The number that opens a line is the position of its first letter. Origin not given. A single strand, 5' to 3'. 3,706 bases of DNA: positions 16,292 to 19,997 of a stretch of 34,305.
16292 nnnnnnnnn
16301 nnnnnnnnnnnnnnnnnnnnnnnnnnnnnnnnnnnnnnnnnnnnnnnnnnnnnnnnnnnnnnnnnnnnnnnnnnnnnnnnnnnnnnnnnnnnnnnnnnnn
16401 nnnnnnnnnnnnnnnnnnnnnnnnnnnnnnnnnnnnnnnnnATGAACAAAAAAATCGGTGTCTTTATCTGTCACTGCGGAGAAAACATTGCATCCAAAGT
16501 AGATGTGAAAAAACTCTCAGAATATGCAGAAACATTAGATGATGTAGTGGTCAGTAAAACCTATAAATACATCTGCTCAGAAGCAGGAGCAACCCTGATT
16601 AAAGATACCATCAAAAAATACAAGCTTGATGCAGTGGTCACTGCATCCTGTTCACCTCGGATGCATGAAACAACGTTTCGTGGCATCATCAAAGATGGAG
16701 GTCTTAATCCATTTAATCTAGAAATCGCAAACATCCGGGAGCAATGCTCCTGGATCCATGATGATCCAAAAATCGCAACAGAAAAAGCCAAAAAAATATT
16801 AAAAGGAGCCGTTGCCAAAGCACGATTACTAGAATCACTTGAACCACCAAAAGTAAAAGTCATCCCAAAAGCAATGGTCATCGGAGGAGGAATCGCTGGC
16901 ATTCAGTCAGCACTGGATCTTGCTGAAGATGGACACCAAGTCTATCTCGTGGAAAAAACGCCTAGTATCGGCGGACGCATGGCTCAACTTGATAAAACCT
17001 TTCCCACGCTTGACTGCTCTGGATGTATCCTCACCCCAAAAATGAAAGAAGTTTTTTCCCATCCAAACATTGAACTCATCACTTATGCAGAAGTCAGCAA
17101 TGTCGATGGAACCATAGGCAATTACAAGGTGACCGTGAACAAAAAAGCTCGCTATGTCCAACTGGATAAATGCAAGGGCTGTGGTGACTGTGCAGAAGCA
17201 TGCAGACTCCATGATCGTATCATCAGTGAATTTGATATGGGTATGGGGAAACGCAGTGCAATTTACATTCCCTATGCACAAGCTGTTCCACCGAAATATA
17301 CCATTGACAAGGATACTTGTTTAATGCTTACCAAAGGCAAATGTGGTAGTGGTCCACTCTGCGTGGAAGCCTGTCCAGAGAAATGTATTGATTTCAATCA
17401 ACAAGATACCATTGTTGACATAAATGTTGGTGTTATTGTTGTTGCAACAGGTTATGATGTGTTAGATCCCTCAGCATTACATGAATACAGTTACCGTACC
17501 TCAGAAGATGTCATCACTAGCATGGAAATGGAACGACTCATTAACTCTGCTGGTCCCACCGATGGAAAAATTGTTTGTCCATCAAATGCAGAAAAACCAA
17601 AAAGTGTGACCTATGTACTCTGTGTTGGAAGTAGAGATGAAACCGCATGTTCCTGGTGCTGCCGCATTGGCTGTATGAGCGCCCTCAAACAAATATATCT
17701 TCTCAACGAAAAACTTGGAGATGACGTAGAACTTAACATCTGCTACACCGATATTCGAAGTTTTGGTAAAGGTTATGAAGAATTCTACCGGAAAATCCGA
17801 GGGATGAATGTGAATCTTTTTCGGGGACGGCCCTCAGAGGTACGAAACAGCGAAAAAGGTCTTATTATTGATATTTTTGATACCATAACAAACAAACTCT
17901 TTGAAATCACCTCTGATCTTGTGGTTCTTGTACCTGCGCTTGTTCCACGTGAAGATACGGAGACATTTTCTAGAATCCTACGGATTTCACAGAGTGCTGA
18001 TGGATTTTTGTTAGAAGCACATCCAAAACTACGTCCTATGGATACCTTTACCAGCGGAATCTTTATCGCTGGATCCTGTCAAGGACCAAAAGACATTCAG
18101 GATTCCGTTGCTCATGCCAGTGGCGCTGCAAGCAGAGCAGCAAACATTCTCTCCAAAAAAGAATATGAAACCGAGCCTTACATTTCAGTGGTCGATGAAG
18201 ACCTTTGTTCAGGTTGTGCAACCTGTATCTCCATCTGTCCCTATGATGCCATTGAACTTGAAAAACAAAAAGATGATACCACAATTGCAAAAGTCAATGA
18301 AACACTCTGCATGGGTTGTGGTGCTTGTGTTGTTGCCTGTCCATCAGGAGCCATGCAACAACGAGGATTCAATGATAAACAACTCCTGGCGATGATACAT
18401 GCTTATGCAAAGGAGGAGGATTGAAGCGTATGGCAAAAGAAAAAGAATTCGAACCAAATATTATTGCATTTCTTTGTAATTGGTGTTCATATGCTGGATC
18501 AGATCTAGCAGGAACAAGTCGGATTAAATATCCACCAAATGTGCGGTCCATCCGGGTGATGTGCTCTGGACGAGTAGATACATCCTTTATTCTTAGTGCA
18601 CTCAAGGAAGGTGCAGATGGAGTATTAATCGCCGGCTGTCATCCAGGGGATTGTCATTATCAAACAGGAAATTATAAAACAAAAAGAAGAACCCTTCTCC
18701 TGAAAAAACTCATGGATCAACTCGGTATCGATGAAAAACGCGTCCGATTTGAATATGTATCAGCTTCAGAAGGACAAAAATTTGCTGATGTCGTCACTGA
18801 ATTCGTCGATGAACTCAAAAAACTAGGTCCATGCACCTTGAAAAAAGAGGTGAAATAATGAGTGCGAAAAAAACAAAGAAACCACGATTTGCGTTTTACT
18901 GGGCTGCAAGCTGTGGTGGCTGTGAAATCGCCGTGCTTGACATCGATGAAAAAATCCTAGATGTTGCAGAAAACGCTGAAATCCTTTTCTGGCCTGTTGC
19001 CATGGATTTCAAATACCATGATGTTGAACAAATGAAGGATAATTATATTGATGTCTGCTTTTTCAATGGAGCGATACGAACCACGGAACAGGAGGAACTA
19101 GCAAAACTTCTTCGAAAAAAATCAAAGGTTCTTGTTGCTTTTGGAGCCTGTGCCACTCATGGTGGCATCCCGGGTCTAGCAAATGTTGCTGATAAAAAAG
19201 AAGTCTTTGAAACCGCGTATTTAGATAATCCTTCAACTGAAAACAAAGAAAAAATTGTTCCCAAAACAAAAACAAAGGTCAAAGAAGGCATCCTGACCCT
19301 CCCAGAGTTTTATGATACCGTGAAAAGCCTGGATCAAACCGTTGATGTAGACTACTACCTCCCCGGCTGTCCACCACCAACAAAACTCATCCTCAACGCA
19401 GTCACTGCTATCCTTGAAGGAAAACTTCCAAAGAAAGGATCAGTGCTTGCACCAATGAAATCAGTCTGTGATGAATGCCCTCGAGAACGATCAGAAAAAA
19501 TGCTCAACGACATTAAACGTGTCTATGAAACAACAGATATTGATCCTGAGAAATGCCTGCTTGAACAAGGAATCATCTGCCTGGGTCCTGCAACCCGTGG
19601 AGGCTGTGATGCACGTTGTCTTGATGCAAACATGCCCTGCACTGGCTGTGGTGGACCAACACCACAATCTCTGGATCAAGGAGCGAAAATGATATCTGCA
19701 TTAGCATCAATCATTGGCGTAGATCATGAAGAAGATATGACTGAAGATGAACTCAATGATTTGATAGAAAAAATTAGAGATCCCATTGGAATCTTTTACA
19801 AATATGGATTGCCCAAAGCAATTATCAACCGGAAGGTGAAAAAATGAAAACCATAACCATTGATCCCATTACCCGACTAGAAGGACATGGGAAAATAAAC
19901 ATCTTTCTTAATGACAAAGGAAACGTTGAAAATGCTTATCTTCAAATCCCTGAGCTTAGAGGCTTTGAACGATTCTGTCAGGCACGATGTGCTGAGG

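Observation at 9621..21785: ETF operon abutting a complete hdrCBA-mvhDGA locus inside a beta-oxidation island: candidate soluble acyl-CoA-to-H2 electron-confurcating module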

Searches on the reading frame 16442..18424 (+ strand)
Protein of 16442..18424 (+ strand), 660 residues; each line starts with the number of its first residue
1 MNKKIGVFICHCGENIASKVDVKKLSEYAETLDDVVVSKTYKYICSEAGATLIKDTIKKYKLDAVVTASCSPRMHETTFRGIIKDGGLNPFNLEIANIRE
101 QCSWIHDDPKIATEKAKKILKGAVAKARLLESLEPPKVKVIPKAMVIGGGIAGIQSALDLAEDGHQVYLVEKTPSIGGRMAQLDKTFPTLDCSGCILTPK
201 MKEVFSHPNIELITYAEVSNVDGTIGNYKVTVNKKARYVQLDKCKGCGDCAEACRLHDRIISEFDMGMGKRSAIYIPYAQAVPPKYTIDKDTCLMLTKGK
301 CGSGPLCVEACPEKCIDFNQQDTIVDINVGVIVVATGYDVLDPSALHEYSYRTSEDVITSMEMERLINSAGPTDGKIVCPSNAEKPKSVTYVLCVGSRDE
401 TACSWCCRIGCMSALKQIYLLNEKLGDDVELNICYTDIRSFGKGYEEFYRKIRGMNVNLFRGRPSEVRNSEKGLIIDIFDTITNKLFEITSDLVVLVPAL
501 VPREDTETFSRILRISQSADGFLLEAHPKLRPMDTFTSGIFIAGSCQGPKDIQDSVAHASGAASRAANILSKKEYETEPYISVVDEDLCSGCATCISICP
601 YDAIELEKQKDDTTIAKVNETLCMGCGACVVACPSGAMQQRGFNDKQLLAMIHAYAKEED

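Call 3: search_protein_families(library=pfam, proteins=[window:16442-18424:+])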
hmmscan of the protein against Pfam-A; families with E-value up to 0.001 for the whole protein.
window:16442-18424:+ (660 aa): 19 families
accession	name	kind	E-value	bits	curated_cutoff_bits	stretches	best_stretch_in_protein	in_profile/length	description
PF00037.32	Fer4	-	6.9e-17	60.9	21.1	2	617-638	2-23/24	4Fe-4S binding domain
PF12838.12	Fer4_7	-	2.8e-14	53.7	27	2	589-637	2-52/52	4Fe-4S dicluster domain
PF14697.11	Fer4_21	-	6.2e-12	45.9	35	3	583-637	2-56/59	4Fe-4S dicluster domain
PF12837.12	Fer4_6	-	3.1e-10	39.9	25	2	582-604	2-24/24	4Fe-4S binding domain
PF13484.11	Fer4_16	-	3.7e-10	40.9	30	0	623-643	2-21/66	4Fe-4S double cluster binding domain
PF13237.11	Fer4_10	-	1.5e-09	38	25.5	1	583-634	3-53/53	4Fe-4S dicluster domain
PF25160.1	LdpA_Fe-S-bd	-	3.7e-09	36.7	27.6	1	584-607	23-46/49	LdpA Fe-S cluster-binding domain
PF13187.11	Fer4_9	-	6.9e-08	32.8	27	1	589-638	2-52/52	4Fe-4S dicluster domain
PF12797.12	Fer4_2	-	7.1e-08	32.4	24.5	1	618-635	5-22/22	4Fe-4S binding domain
PF12831.13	FAD_oxidored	-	2.7e-07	30.7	27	1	145-181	3-39/416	FAD dependent oxidoreductase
PF13450.12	NAD_binding_8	-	9.4e-07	29.5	21.9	1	146-185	1-40/68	NAD(P)-binding Rossmann-like domain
PF07992.20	Pyr_redox_2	-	1e-06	28.8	26.1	1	143-243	2-89/291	Pyridine nucleotide-disulphide oxidoreductase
PF01266.30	DAO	-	2.9e-06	27.5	27.9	1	145-177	3-35/353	FAD dependent oxidoreductase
PF00890.30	FAD_binding_2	-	5.6e-06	26.2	20.4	1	145-179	3-37/414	FAD binding domain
PF12800.12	Fer4_4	-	1.7e-05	25.2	24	0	622-636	3-17/17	4Fe-4S binding domain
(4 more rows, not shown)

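Call 46: search_protein_families(library=ncbifam, proteins=[window:16442-18424:+], max_evalue=1e-8)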
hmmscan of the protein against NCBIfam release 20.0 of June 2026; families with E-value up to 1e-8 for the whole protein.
window:16442-18424:+ (660 aa): 17 families
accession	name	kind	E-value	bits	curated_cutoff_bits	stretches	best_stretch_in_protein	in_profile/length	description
NF040770.1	hetero_SS_HdrA2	exception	1.7e-246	820.1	1100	1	4-659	1-644/777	CoB-CoM heterodisulfide reductase HdrA2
NF041778.1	hetero_SS_HdrA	equivalog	1.4e-189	631.6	1400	1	3-660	6-655/771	ferredoxin:CoB-CoM heterodisulfide reductase subunit HdrA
NF041891.1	hdrA_Methbact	equivalog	1e-169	566.2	1300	1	4-657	2-637/762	ferredoxin:CoB-CoM heterodisulfide reductase subunit HdrA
TIGR01944.1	rnfB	subfamily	1.1e-14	54.4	68.7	1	548-642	76-164/190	RnfABCDGE type electron transport complex subunit B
NF043039.1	HgcAB_like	equivalog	2.6e-14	53.6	285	1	577-638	290-349/350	HgcAB-like fusion protein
NF009410.0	PRK12771.1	subfamily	1.1e-13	50.6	516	0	133-180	130-177/566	NAD(P)-binding protein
TIGR02700.1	flavo_MJ0208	hypoth_equivalog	1.7e-12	47.1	251.35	0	579-640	142-196/234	dihydromethanopterin reductase (acceptor)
NF003475.0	PRK05113.1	equivalog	1.3e-11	44.7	203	0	571-639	97-161/190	electron transport complex subunit RsxB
TIGR02179.1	PorD_KorD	subfamily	1.3e-11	44.5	60.05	0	583-639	21-73/78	2-oxoacid:acceptor oxidoreductase, delta subunit, pyruvate/2-ketoisovalerate family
NF040864.1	HgcB_ferredoxin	equivalog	2e-11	43.6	99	1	584-639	11-62/93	mercury methylation ferredoxin HgcB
TIGR04105.1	FeFe_hydrog_B1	subfamily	1.5e-10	40.4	450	0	582-642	137-209/462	monomeric [FeFe] hydrogenase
NF042909.1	FMH_DH_FwdF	exception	3.7e-10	39.4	375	1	583-639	253-312/336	tungsten-dependent formylmethanofuran dehydrogenase subunit FwdF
NF038196.1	ferrodoxin_EFR1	subfamily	9e-10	39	75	0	584-640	182-231/242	EFR1 family ferrodoxin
NF006446.0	PRK08764.1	equivalog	5.1e-09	36.1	220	0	572-638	71-133/139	Rnf electron transport complex subunit RnfB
NF005505.0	PRK07118.1-4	equivalog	7.9e-09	35.4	378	0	589-638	143-188/265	Fe-S cluster domain-containing protein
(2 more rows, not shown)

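Call 61: search_solved_structures(query=window:16442-18424:+, max_evalue=1e-10, show_alignments=1)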
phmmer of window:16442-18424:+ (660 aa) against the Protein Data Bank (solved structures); distinct sequences matched with E-value up to 1e-10: 11.
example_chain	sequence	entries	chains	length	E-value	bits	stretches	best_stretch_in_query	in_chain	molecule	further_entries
8rvu_a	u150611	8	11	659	3.9e-214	716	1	3-656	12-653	H(2):CoB-CoM heterodisulfide,ferredoxin reductase subunit A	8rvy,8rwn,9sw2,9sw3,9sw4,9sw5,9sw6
8rvv_A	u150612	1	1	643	1.1e-213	714.5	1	4-654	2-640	H(2):CoB-CoM heterodisulfide,ferredoxin reductase subunit A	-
5odc_A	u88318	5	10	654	2.4e-212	710.1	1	4-654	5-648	Heterodisulfide reductase, subunit A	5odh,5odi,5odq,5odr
9sfi_A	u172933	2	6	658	7.8e-192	642.4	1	3-654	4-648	CoB--CoM heterodisulfide reductase iron-sulfur subunit A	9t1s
7bkb_A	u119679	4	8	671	8.4e-189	632.3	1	4-655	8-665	CoB--CoM heterodisulfide reductase iron-sulfur subunit A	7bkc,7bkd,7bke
6tjr_A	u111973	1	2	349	1.4e-30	109.6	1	327-568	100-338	Fumarate reductase/succinate dehydrogenase flavoprotein domain protein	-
9sw6_G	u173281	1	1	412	1.6e-16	63.2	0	572-642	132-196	Polyferredoxin protein MvhB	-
9sfi_T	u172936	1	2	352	1.9e-13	53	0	582-637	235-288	4Fe-4S ferredoxin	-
5t5i_F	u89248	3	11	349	5.4e-13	51.5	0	582-638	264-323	Tungsten formylmethanofuran dehydrogenase subunit fwdF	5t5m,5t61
9sw6_H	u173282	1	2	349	8.8e-13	50.8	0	582-640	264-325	Tungsten formylmethanofuran dehydrogenase, subunit F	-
7bkb_K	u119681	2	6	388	1.6e-12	50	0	583-641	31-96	Formylmethanofuran dehydrogenase, subunit F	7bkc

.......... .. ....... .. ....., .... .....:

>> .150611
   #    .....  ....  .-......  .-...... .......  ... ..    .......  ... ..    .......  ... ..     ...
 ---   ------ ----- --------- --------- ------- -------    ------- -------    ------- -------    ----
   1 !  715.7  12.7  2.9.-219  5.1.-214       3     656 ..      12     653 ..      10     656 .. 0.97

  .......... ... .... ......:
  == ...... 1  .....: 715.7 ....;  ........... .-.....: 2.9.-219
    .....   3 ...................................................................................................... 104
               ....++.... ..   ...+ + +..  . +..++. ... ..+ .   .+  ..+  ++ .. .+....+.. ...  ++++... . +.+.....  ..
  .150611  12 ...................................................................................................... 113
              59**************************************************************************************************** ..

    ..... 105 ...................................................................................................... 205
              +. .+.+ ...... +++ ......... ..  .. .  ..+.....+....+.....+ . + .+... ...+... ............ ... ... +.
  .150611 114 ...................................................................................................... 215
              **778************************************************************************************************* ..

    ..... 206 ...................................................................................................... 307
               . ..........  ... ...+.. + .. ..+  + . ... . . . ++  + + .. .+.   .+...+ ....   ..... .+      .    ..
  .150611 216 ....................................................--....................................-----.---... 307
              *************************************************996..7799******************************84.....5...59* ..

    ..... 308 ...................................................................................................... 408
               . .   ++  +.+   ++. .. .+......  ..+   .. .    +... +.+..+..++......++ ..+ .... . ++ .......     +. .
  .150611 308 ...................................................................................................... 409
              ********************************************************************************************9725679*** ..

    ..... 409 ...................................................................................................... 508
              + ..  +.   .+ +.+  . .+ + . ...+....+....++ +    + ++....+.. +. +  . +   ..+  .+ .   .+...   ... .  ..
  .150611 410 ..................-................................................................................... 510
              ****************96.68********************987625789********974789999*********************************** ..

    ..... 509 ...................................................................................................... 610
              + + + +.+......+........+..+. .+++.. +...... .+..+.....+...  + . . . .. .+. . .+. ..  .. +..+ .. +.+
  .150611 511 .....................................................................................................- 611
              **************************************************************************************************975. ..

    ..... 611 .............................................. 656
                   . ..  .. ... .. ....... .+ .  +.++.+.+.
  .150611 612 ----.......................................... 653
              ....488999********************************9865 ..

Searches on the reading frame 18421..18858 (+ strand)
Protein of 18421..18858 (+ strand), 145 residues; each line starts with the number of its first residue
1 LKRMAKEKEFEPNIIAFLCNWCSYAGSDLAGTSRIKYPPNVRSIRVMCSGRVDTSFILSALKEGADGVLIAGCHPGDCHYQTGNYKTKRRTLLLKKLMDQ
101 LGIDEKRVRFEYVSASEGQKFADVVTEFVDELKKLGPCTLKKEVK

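Call 3: search_protein_families(library=pfam, proteins=[window:18421-18858:+])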
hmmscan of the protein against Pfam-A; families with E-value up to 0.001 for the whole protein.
window:18421-18858:+ (145 aa): 1 family
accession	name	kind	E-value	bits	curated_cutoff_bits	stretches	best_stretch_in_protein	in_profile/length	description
PF02662.21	FlpD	-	1.3e-56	190.3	22.3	1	14-136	1-123/123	Methyl-viologen-reducing hydrogenase, delta subunit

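Call 46: search_protein_families(library=ncbifam, proteins=[window:18421-18858:+], max_evalue=1e-8)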
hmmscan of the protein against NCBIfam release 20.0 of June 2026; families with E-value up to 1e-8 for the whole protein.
window:18421-18858:+ (145 aa): 3 families
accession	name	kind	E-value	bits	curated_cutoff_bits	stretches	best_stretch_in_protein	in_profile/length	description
NF040770.1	hetero_SS_HdrA2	exception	8.2e-58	196.1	1100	1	4-138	640-774/777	CoB-CoM heterodisulfide reductase HdrA2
NF045873.1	F420_non_VhuD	exception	7.3e-43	145.8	215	1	11-141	1-131/132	F420-non-reducing hydrogenase iron-sulfur subunit VhuD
NF041891.1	hdrA_Methbact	equivalog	7.9e-16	57.4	1300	1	6-134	638-760/762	ferredoxin:CoB-CoM heterodisulfide reductase subunit HdrA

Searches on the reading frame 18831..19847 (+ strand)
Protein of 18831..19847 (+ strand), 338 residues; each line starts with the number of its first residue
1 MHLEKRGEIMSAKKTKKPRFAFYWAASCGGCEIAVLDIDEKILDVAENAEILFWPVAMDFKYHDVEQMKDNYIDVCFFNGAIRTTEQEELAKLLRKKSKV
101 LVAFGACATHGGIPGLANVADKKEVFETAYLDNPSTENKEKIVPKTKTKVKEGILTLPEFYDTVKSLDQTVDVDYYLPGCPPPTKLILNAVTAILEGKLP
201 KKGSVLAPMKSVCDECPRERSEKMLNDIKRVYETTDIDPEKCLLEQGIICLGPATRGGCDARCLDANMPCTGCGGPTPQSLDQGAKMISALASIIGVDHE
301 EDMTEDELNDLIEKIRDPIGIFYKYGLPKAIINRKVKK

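Call 3: search_protein_families(library=pfam, proteins=[window:18831-19847:+])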
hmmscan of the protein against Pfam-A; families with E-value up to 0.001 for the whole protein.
window:18831-19847:+ (338 aa): 2 families
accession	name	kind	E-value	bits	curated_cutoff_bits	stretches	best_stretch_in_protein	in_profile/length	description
PF01058.29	Oxidored_q6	-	1.4e-25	89.9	27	1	28-193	1-127/128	NADH ubiquinone oxidoreductase, 20 Kd subunit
PF13649.12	Methyltransf_25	-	0.00047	21.2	27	0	20-101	11-93/97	Methyltransferase domain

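Call 46: search_protein_families(library=ncbifam, proteins=[window:18831-19847:+], max_evalue=1e-8)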
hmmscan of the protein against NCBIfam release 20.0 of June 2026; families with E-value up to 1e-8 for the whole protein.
window:18831-19847:+ (338 aa): 4 families
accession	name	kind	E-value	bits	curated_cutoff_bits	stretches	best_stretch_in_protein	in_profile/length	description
NF045875.1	F420_non_VhuG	exception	1.3e-66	224.8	450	1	17-336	4-285/286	F420-non-reducing hydrogenase subunit VhuG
NF040836.1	sulfhyd_HydD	equivalog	2.6e-28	99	500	1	15-277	3-213/261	NADPH-dependent hydrogenase/sulfhydrogenase 1 subunit delta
NF040831.1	sulfhyd_ShyD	equivalog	2.9e-23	82.7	460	1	24-286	7-216/240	NAD(P)-dependent hydrogenase/sulfhydrogenase 2 subunit delta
TIGR03294.1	FrhG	equivalog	2.8e-14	53.4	245.5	0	20-117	4-97/228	coenzyme F420 hydrogenase subunit gamma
